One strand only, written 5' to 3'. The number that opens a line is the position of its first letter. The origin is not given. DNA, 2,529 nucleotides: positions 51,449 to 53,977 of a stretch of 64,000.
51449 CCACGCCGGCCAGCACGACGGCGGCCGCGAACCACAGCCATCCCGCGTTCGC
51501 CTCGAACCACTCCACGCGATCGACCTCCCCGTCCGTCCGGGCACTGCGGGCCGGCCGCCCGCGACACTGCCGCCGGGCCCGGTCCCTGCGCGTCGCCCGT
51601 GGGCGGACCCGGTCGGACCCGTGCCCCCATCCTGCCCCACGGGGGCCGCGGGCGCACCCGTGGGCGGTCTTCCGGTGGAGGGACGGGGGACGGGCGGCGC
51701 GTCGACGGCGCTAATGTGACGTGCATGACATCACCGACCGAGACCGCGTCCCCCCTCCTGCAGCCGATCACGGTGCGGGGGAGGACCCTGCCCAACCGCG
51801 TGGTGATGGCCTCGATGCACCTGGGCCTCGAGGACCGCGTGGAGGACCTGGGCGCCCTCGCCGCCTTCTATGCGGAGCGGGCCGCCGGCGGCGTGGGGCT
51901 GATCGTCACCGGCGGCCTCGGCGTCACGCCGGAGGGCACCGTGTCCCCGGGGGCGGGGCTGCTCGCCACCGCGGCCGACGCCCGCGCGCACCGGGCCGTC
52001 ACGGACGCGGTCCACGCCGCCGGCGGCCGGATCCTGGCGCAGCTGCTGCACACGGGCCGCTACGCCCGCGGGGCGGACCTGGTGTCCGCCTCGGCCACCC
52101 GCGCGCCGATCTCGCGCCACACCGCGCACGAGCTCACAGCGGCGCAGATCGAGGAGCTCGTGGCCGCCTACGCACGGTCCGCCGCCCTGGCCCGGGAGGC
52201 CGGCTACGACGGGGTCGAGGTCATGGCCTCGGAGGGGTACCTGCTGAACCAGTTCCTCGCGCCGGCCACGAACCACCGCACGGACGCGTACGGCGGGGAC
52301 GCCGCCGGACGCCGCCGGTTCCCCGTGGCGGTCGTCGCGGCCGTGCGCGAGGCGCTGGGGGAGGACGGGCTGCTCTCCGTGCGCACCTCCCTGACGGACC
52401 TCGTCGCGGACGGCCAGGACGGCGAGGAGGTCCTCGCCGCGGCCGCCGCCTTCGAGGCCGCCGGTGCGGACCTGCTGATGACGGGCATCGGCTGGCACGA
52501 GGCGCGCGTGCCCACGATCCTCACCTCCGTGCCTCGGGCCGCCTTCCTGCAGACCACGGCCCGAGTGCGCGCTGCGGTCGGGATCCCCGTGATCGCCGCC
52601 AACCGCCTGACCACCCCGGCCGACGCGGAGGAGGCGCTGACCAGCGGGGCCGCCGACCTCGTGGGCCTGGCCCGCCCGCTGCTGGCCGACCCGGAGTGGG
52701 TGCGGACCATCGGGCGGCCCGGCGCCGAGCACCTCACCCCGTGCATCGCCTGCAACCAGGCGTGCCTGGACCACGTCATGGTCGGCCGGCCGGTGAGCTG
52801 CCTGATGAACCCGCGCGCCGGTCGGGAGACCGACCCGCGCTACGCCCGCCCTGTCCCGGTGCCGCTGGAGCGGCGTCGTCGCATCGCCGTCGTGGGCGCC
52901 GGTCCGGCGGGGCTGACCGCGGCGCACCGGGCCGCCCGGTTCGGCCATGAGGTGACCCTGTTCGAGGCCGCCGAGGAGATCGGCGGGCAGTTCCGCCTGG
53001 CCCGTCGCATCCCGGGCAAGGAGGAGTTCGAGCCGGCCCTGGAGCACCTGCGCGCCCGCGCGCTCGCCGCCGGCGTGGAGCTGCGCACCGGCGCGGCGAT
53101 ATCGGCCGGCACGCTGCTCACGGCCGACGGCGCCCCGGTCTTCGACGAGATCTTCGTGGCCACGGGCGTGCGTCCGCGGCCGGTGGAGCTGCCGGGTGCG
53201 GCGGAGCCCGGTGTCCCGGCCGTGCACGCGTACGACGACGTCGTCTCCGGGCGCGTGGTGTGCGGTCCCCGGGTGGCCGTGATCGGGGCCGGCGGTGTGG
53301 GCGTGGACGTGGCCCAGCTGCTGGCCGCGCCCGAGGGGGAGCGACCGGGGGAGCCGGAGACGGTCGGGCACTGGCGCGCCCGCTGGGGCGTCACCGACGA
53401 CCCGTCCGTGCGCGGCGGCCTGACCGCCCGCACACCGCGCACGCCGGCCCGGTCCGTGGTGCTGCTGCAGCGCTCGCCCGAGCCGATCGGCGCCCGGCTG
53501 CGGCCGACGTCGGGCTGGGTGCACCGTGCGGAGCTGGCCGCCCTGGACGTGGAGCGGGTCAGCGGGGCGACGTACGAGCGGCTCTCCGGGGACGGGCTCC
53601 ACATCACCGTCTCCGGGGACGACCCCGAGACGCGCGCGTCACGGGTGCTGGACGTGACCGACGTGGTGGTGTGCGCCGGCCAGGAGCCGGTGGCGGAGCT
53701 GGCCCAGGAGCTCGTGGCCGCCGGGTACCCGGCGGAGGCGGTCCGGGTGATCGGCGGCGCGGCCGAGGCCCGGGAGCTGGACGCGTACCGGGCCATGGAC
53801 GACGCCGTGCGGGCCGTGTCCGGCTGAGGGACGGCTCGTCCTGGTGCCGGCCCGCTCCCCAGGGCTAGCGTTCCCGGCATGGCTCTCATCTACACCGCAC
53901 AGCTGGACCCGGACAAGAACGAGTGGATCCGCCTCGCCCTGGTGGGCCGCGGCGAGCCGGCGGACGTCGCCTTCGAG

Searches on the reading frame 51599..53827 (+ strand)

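Call 80: search_protein_families(library=ncbifam, proteins=[window:51599-53827:+], max_evalue=1e-30)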
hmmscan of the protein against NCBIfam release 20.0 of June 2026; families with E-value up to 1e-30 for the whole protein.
window:51599-53827:+ (742 aa): 8 families
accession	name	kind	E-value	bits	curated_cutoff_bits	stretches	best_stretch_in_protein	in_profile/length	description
TIGR03997.1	mycofact_OYE_2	equivalog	4.8e-110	368.9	793.15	1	53-576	2-524/645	mycofactocin system FadH/OYE family oxidoreductase 2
NF041087.1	bile_acid_BaiCD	equivalog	2.2e-90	303.6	825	1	53-577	4-524/642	bile acid Fe-S flavoenzyme BaiCD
NF045599.1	bili_reduct_long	exception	1.1e-86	291.5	750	1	53-577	1-525/641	bilirubin reductase, long form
TIGR03996.1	mycofact_OYE_1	hypoth_equivalog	2.5e-60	204.7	627.9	1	53-577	2-521/633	mycofactocin system FadH/OYE family oxidoreductase 1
NF006101.0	PRK08255.1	equivalog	1.6e-55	188.5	1078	1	47-368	393-727/768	bifunctional salicylyl-CoA 5-hydroxylase/oxidoreductase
NF045592.1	bili_reduct_N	equivalog_domain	3e-53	181.3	425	1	53-404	2-363/363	bilirubin reductase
NF010047.0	PRK13523.1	equivalog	2.1e-48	165.1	431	1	52-372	4-321/339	NADPH dehydrogenase NamA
NF007899.0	PRK10605.1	subfamily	9e-32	110.7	403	0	52-371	5-337/365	N-ethylmaleimide reductase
